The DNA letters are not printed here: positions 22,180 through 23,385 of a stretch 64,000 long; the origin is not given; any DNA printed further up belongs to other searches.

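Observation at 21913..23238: Pseudo-receiver domain (Asp to Asn at the phospho-acceptor) coupled to an MBL-fold hydrolase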

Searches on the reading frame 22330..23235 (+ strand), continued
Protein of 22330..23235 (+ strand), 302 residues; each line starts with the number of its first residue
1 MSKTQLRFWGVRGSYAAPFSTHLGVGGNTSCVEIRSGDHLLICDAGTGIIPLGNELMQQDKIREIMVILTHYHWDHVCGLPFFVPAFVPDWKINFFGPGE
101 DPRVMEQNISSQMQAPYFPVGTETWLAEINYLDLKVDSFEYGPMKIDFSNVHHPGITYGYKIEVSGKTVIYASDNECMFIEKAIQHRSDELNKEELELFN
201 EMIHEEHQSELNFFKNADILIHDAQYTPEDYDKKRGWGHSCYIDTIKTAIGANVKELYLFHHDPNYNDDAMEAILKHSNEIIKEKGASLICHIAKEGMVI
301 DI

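Call 16: find_related_loci(query=A1, collection=genome_contigs, flank=6000)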
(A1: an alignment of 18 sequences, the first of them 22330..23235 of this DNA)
Query A1 (302 aa) in genome_contigs; peptide patterns used: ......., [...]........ (x = any residue, [..] = any of these).
600 stretches matched a pattern (row limit reached: there are more); 449 encode a relative of the query (tblastn E <= 1e-3); the best 80 are kept; 80 distinct loci.
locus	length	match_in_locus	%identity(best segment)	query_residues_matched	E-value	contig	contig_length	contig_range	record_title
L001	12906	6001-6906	80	1-302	8e-176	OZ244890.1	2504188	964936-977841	MAG: Gammaproteobacteria bacterium isolate 4a6f340b-8a7c-42a5-93aa-a61a6e082441 genome assembly, chromosome: 1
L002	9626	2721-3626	80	1-302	2e-174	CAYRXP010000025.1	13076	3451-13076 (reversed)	MAG TPA_asm: uncultured Enterobacteriaceae bacterium isolate binchicken_co61_101 genome assembly, contig: NODE_701_lengt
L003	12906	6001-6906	66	1-302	9e-147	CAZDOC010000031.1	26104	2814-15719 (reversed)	MAG TPA_asm: uncultured Gammaproteobacteria bacterium isolate SRP216583_co2_167 genome assembly, contig: NODE_1175_lengt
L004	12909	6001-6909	65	1-302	2e-146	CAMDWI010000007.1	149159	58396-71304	MAG: Klebsiella pneumoniae isolate MH-09jul19-253 genome assembly, contig: MH-09jul19-C139, whole genome shotgun sequenc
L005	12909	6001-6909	66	1-302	2e-143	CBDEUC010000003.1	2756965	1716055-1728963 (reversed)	MAG: Gammaproteobacteria bacterium isolate 8e3bc6ce-b841-443b-bc1b-2004cf7c1c0e genome assembly, contig: contig_3, whole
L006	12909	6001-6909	65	1-302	3e-142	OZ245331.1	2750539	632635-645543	MAG: Gammaproteobacteria bacterium isolate 55bb2312-d124-4e01-a00d-4f00c345639a genome assembly, chromosome: 1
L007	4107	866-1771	67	1-302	4e-145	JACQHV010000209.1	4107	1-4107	MAG: Gammaproteobacteria bacterium isolate NC_groundwater_1108_Ag_S2p5_46_34 S_2p5_S6_coassembly_k141_4172992, whole gen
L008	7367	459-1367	64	1-302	2e-141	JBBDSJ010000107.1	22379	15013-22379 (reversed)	MAG: Gammaproteobacteria bacterium isolate LejiaC_53_47 Lejia_C_5359_length_22379_cov_31, whole genome shotgun sequence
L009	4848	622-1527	65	1-302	3e-143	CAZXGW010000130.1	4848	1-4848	MAG TPA_asm: uncultured Enterobacteriaceae bacterium isolate binchicken_co21_300 genome assembly, contig: NODE_24083_len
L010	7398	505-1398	65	1-298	3e-140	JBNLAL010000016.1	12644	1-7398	MAG: Gammaproteobacteria bacterium isolate C2.bin.53.permissive NODE_16_length_12644_cov_3.160898, whole genome shotgun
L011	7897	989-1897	65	1-302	1e-139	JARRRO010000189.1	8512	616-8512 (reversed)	MAG: Gammaproteobacteria bacterium isolate Spart_230_MAG scaffold_20825, whole genome shotgun sequence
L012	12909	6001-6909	63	1-302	1e-138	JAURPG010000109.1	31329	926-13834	MAG: Gammaproteobacteria bacterium isolate SFB_South_Co_18 k141_3544661, whole genome shotgun sequence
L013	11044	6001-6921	61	1-302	3e-137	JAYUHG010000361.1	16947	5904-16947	MAG: Gammaproteobacteria bacterium isolate GFS_8364 GFS_8364_360, whole genome shotgun sequence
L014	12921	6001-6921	61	1-302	5e-137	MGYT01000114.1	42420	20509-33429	MAG: Gammaproteobacteria bacterium RIFCSPLOWO2_02_FULL_61_13 rifcsplowo2_02_scaffold_3828, whole genome shotgun sequence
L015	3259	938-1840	62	2-302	4e-141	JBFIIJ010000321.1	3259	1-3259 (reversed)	MAG: Gammaproteobacteria bacterium isolate Mix_sand11.2021.09.Z.47 k141_1418230_length_3259_cov_10.0048, whole genome sh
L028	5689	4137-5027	60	6-302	4e-129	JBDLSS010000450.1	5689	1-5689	MAG: Pseudomonadota bacterium isolate king_2019_sw_WHONDRS-S19S_0016_B_bin.5 scaffold_734331, whole genome shotgun seque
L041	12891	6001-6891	60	6-302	4e-124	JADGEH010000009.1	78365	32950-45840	MAG: Thiotrichales bacterium isolate BB31 NODE_280_length_78365_cov_5.253776, whole genome shotgun sequence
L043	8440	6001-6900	57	2-302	8e-123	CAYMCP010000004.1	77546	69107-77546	MAG TPA_asm: uncultured Thiotrichaceae bacterium isolate SRP141376_co5_7 genome assembly, contig: NODE_651_length_77546_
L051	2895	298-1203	53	1-302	6e-117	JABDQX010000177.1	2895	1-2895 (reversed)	MAG: Gammaproteobacteria bacterium isolate Site_C14 k127_1246597, whole genome shotgun sequence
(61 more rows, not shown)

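Call 22: search_protein_representatives(protein=window:22330-23235:+)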
Query: 302 residues. Proteins with E-value up to 0.001 (for the whole library): 8103; up to 1e-10: 4652; up to 1e-30: 1224. The best 150 are listed.
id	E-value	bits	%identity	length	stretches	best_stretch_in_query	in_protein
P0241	8.0e-114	396.4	53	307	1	3-302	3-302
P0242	1.5e-80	287.1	49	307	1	1-273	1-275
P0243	3.2e-77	276.2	47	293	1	1-301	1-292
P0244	6.8e-69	248.8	41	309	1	5-298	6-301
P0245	2.0e-65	237.4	41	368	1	5-298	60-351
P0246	5.9e-65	235.9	39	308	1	5-301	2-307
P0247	6.1e-64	232.5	39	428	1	3-302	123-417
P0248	2.7e-63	230.4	38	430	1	5-299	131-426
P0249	3.9e-63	229.9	49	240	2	6-169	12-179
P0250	5.2e-63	229.5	63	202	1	113-267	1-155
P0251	7.6e-63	228.9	42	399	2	4-178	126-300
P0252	3.4e-62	226.8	39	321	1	4-300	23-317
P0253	5.1e-62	226.2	38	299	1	5-300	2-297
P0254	1.4e-61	224.8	37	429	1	5-298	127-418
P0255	1.6e-61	224.5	35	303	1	5-302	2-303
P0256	1.9e-61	224.3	36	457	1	3-299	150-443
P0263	2.3e-59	217.5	40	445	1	5-299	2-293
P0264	2.6e-59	217.3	42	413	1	5-300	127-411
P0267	4.4e-59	216.6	39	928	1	6-301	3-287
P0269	1.2e-58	215.2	40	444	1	4-299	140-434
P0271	1.6e-58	214.8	42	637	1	5-284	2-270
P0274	5.7e-58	212.9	38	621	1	6-302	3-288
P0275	6.8e-58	212.7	38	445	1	4-300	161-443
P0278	3.8e-57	210.2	38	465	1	3-300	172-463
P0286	2.0e-56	207.8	36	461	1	5-301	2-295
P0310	1.3e-54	201.9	37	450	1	5-302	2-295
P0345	6.5e-53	196.3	37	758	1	6-298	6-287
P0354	1.8e-52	194.8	36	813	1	5-299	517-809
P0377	4.0e-51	190.4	39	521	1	5-300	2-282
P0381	6.7e-51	189.7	37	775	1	6-299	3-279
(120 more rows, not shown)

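Call 23: search_protein_families(library=pfam, proteins=[P0247, P0248, P0251, P0254, P0256, P0264, P0269, P0275, P0278, P0245], max_evalue=0.001)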
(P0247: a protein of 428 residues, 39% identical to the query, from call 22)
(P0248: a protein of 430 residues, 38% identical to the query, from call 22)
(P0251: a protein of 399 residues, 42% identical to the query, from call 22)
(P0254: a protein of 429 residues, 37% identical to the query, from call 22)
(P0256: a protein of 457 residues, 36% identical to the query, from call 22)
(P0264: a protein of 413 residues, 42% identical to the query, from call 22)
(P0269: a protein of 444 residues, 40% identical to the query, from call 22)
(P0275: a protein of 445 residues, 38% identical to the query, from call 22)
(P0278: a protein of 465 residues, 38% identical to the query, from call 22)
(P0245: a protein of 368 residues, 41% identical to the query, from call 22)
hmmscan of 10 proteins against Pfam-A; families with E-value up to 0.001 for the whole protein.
P0247 (428 aa): 3 families
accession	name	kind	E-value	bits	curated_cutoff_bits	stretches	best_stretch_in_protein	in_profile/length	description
PF00072.30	Response_reg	-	1.2e-24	87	30.2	1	6-117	1-110/111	Response regulator receiver domain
PF12706.13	Lactamase_B_2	-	8.3e-16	58.6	27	1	161-374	3-197/200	Beta-lactamase superfamily domain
PF00753.33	Lactamase_B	-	7.5e-06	26.5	22.7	1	146-208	3-66/196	Metallo-beta-lactamase superfamily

P0248 (430 aa): 2 families
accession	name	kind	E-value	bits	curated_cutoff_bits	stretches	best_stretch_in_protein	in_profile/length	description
PF12706.13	Lactamase_B_2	-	3.2e-16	60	27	1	169-317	5-157/200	Beta-lactamase superfamily domain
PF00753.33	Lactamase_B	-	1.3e-07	32.2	22.7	1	151-244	2-96/196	Metallo-beta-lactamase superfamily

P0251 (399 aa): 2 families
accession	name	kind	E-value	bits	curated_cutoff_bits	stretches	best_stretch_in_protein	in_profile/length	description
PF00072.30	Response_reg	-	2e-20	73.4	30.2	1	3-118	1-110/111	Response regulator receiver domain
PF12706.13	Lactamase_B_2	-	9.9e-16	58.4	27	1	165-359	5-200/200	Beta-lactamase superfamily domain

P0254 (429 aa): 3 families
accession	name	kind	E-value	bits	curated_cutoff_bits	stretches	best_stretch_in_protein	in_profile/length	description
PF12706.13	Lactamase_B_2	-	3.3e-18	66.4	27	2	165-302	5-146/200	Beta-lactamase superfamily domain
PF00072.30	Response_reg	-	4.7e-07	30.4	30.2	1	5-114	2-110/111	Response regulator receiver domain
PF00753.33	Lactamase_B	-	2.2e-05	25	22.7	1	148-284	3-138/196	Metallo-beta-lactamase superfamily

P0256 (457 aa): 3 families
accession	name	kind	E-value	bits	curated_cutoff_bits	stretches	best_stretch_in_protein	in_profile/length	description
PF00072.30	Response_reg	-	4e-26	91.8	30.2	1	5-116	2-110/111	Response regulator receiver domain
PF12706.13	Lactamase_B_2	-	4.5e-12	46.4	27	1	188-406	3-200/200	Beta-lactamase superfamily domain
PF00753.33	Lactamase_B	-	8.4e-05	23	22.7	1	174-321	4-147/196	Metallo-beta-lactamase superfamily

P0264 (413 aa): 3 families
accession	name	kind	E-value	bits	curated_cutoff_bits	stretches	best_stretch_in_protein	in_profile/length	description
PF12706.13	Lactamase_B_2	-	5.7e-17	62.4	27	1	164-373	3-200/200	Beta-lactamase superfamily domain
PF00072.30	Response_reg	-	8.9e-17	61.7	30.2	1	7-117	1-109/111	Response regulator receiver domain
PF00753.33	Lactamase_B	-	1.1e-06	29.1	22.7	1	148-212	3-69/196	Metallo-beta-lactamase superfamily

P0269 (444 aa): 3 families
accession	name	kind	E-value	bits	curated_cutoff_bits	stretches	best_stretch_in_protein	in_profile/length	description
PF00072.30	Response_reg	-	8.8e-25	87.5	30.2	1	5-116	2-110/111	Response regulator receiver domain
PF12706.13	Lactamase_B_2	-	2.4e-13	50.6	27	1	179-397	5-200/200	Beta-lactamase superfamily domain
PF00753.33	Lactamase_B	-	4.9e-05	23.8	22.7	1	163-293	4-133/196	Metallo-beta-lactamase superfamily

P0275 (445 aa): 2 families
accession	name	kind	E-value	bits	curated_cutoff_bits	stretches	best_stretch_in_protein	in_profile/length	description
PF00072.30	Response_reg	-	5.5e-25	88.1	30.2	1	7-117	1-110/111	Response regulator receiver domain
PF12706.13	Lactamase_B_2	-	1.7e-15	57.6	27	1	199-405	4-200/200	Beta-lactamase superfamily domain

P0278 (465 aa): 2 families
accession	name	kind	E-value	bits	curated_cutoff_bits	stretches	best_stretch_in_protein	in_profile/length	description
PF12706.13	Lactamase_B_2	-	7.5e-14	52.2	27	1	211-425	4-200/200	Beta-lactamase superfamily domain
PF00753.33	Lactamase_B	-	1.6e-05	25.4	22.7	1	195-347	3-151/196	Metallo-beta-lactamase superfamily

P0245 (368 aa): 2 families
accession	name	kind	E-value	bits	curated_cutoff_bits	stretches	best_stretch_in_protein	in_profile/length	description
PF12706.13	Lactamase_B_2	-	2.6e-13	50.5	27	2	123-233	33-144/200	Beta-lactamase superfamily domain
PF00753.33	Lactamase_B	-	3.4e-10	40.6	22.7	1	81-217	3-138/196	Metallo-beta-lactamase superfamily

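Call 24: search_protein_families(library=pfam, proteins=[P0263, P0267, P0271, P0274, P0286, P0345, P0354, P0381, P0310, P0377], max_evalue=0.001)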
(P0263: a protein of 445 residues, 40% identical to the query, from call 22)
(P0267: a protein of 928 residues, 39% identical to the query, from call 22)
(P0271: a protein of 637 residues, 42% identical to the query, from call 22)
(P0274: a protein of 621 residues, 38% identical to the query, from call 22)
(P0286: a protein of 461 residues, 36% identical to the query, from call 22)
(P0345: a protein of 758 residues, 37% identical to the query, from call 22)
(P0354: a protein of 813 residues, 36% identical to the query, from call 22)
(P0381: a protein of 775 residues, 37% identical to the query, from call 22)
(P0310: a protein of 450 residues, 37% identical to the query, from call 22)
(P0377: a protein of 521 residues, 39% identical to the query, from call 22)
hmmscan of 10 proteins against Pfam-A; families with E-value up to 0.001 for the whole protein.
P0263 (445 aa): 3 families
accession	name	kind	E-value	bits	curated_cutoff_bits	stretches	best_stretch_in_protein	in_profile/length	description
PF00072.30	Response_reg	-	1.3e-26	93.4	30.2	1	325-435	2-110/111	Response regulator receiver domain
PF12706.13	Lactamase_B_2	-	1e-12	48.5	27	1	39-255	3-200/200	Beta-lactamase superfamily domain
PF00753.33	Lactamase_B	-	0.00038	20.9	22.7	1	23-85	3-65/196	Metallo-beta-lactamase superfamily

P0267 (928 aa): 5 families
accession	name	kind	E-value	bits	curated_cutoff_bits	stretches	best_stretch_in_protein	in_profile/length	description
PF00027.35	cNMP_binding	-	3.9e-24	84.9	27.5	1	464-548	4-88/89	Cyclic nucleotide-binding domain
PF12706.13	Lactamase_B_2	-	4e-17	62.9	27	1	40-248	5-200/200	Beta-lactamase superfamily domain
PF00753.33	Lactamase_B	-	3.6e-07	30.7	22.7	1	23-81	3-64/196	Metallo-beta-lactamase superfamily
PF13185.12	GAF_2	-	1.3e-06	29.1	28.6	1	655-775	7-135/136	GAF domain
PF00990.26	GGDEF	-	0.00013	22.2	23.8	1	837-924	62-152/161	Diguanylate cyclase, GGDEF domain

P0271 (637 aa): 2 families
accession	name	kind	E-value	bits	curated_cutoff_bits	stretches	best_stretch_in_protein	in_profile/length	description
PF12706.13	Lactamase_B_2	-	9.8e-18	64.9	27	1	39-248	3-200/200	Beta-lactamase superfamily domain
PF01590.32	GAF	-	2.3e-05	25.4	22.4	1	493-628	10-132/133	GAF domain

P0274 (621 aa): 3 families
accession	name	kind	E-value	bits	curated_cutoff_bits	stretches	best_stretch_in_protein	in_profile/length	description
PF00027.35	cNMP_binding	-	1.6e-21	76.5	27.5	1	465-549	3-87/89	Cyclic nucleotide-binding domain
PF12706.13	Lactamase_B_2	-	1.8e-15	57.5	27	1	62-248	32-200/200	Beta-lactamase superfamily domain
PF00753.33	Lactamase_B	-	1.5e-06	28.7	22.7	1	23-84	3-67/196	Metallo-beta-lactamase superfamily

P0286 (461 aa): 3 families
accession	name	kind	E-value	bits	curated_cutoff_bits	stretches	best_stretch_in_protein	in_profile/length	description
PF00072.30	Response_reg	-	3.2e-18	66.4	30.2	1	328-438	1-107/111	Response regulator receiver domain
PF12706.13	Lactamase_B_2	-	1.5e-15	57.8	27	1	62-256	30-200/200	Beta-lactamase superfamily domain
PF00753.33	Lactamase_B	-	8.7e-07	29.5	22.7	1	23-86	3-67/196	Metallo-beta-lactamase superfamily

P0345 (758 aa): 3 families
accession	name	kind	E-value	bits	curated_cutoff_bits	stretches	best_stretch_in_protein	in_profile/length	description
PF00027.35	cNMP_binding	-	2.8e-26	91.8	27.5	1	470-554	4-88/89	Cyclic nucleotide-binding domain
PF12706.13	Lactamase_B_2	-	1.3e-16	61.3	27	1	43-251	5-200/200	Beta-lactamase superfamily domain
PF00753.33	Lactamase_B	-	2.2e-05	24.9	22.7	1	26-94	3-74/196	Metallo-beta-lactamase superfamily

P0354 (813 aa): 5 families
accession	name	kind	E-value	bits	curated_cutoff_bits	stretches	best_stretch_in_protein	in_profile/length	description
PF00069.31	Pkinase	-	1.4e-33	116.9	31.7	1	243-456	3-193/263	Protein kinase domain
PF07714.23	PK_Tyr_Ser-Thr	-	1.3e-19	71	23.1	1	243-455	3-199/258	Protein tyrosine and serine/threonine kinase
PF12706.13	Lactamase_B_2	-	3.9e-14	53.2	27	1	579-771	32-199/200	Beta-lactamase superfamily domain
PF00211.25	Guanylate_cyc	-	5.9e-13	49.2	21.9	1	18-159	2-154/183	Adenylate and Guanylate cyclase catalytic domain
PF00753.33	Lactamase_B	-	2.7e-06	27.9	22.7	1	538-604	3-70/196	Metallo-beta-lactamase superfamily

P0381 (775 aa): 5 families
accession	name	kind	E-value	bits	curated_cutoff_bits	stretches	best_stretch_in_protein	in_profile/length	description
PF12706.13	Lactamase_B_2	-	9.8e-24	84.5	27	1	38-242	2-200/200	Beta-lactamase superfamily domain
PF00027.35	cNMP_binding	-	2.6e-22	79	27.5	1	510-598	3-89/89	Cyclic nucleotide-binding domain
PF00990.26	GGDEF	-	2.3e-19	70.1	23.8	1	626-733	4-111/161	Diguanylate cyclase, GGDEF domain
PF00753.33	Lactamase_B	-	1.4e-08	35.3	22.7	1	23-174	3-152/196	Metallo-beta-lactamase superfamily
PF00072.30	Response_reg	-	1.9e-08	34.9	30.2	1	308-420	1-111/111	Response regulator receiver domain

P0310 (450 aa): 2 families
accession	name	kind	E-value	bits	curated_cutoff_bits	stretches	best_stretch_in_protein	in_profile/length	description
PF00072.30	Response_reg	-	8.9e-23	81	30.2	1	321-433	2-111/111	Response regulator receiver domain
PF12706.13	Lactamase_B_2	-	9.4e-17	61.7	27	2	37-175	2-145/200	Beta-lactamase superfamily domain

P0377 (521 aa): 2 families
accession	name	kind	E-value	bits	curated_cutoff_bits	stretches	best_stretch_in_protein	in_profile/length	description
PF12706.13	Lactamase_B_2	-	3.7e-14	53.2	27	1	38-246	2-200/200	Beta-lactamase superfamily domain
PF00753.33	Lactamase_B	-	3.6e-05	24.2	22.7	1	23-177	3-154/196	Metallo-beta-lactamase superfamily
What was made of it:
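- One distant relative fuses the MBL to a Ser/Thr kinase domain and a cyclase domain (call 24).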

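Call 32: predict_structure(alignment_id=A1)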
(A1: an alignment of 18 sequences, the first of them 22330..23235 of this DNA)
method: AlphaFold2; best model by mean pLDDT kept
length: 302 residues; sequences in the alignment: 18
mean_pLDDT: 78.8   pTM: 0.85
mean pLDDT of the five models: 78.8, 77.8, 76.1, 75.5, 70.0
residues with pLDDT >= 90: 101; 70-90: 124; 50-70: 45; < 50: 32
segments of 3 or more residues with pLDDT < 50: 13-27, 74-82, 118-123
pLDDT, mean of each block of 10 residues (from residue 1): 83 45 47 90 71 74 84 51 57 79 73 54 63 81 93 81 97 84 77 90 91 97 84 71 94 94 75 94 98 89 93
secondary structure, 60 per line:
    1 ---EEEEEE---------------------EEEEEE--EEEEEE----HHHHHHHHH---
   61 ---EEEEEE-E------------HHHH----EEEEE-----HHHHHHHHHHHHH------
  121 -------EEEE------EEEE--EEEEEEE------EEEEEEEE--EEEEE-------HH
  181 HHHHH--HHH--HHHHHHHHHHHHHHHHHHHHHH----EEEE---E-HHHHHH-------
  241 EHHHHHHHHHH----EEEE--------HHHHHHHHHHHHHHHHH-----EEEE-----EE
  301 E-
elements in order: E4-9 E31-36 E39-44 H49-57 E64-69 H84-87 E92-96 H102-114 E128-131 E138-141 E144-150 E157-164 E167-171 H179-185 H193-214 E219-222 H228-233 H242-251 E256-259 H268-284 E290-293 E299-301
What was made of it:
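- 22330..23238 (+): MBL-fold binuclear metallo-phosphodiesterase gene, 302 aa, uncharacterised family. AF2 model has pLDDT 78.8 and pTM 0.85 (call 32).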

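Call 36: fold_search(model_id=the predicted structure, library=pdb)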
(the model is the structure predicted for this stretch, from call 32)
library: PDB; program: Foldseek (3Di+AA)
matches with E <= 10: 1022; with E <= 0.001: 231
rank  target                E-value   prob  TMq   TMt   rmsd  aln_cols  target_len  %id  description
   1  1zkp_A                9.8e-17  1.00  0.62  0.73   5.5       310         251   18  1.5A Resolution Crystal Structure of a Metallo Beta Lactamase Family Protein, the ELAC Homolgue of Bacillus anthracis, (released 2005-06-21)
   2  1zkp_B                1.7e-16  1.00  0.62  0.73   5.6       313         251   18  1.5A Resolution Crystal Structure of a Metallo Beta Lactamase Family Protein, the ELAC Homolgue of Bacillus anthracis, (released 2005-06-21)
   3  6kns_C                2.3e-16  1.00  0.63  0.77   5.1       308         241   21  Crystal structure of the metallo-beta-lactamase fold protein YhfI from Bacillus subtilis (space group I4122) (released 2019-09-18)
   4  6kns_B                3.9e-16  1.00  0.62  0.76   5.0       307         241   21  Crystal structure of the metallo-beta-lactamase fold protein YhfI from Bacillus subtilis (space group I4122) (released 2019-09-18)
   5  1zkp_C                9.0e-16  1.00  0.62  0.74   5.6       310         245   18  1.5A Resolution Crystal Structure of a Metallo Beta Lactamase Family Protein, the ELAC Homolgue of Bacillus anthracis, (released 2005-06-21)
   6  6kns_A                2.7e-15  1.00  0.62  0.75   5.2       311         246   21  Crystal structure of the metallo-beta-lactamase fold protein YhfI from Bacillus subtilis (space group I4122) (released 2019-09-18)
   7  6kns_D                4.6e-15  1.00  0.60  0.74   5.3       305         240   21  Crystal structure of the metallo-beta-lactamase fold protein YhfI from Bacillus subtilis (space group I4122) (released 2019-09-18)
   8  6knt_B                6.9e-15  1.00  0.61  0.73   5.3       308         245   21  Crystal structure of the metallo-beta-lactamase fold protein YhfI from Bacillus subtilis (space group P4332) (released 2019-09-18)
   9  6knt_C                8.8e-15  1.00  0.61  0.74   5.2       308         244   21  Crystal structure of the metallo-beta-lactamase fold protein YhfI from Bacillus subtilis (space group P4332) (released 2019-09-18)
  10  2cbn                  3.4e-13  1.00  0.62  0.61  16.4       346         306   16  Crystal structure of ZipD from Escherichia coli (released 2006-02-15)
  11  1y44_A                5.9e-13  1.00  0.65  0.72   5.2       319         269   16  Crystal structure of RNase Z (released 2005-01-25)
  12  4gcw_A                1.4e-12  1.00  0.62  0.61  16.4       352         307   14  Crystal structure of RNase Z in complex with precursor tRNA(Thr) (released 2012-10-31)
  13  3zwf_A                2.2e-12  1.00  0.55  0.63   8.3       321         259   18  Crystal structure of Human tRNase Z, short form (ELAC1). (released 2011-08-10)
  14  8gyg_A                3.8e-12  1.00  0.65  0.68   5.5       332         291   15  Purification ,Crystallization and X-ray Diffraction analysis of a novel arysulfatase from Pseudoalteromonas atlantica  (released 2023-10-18)
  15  8gyg_B                4.2e-12  1.00  0.63  0.62   7.2       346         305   17  Purification ,Crystallization and X-ray Diffraction analysis of a novel arysulfatase from Pseudoalteromonas atlantica  (released 2023-10-18)
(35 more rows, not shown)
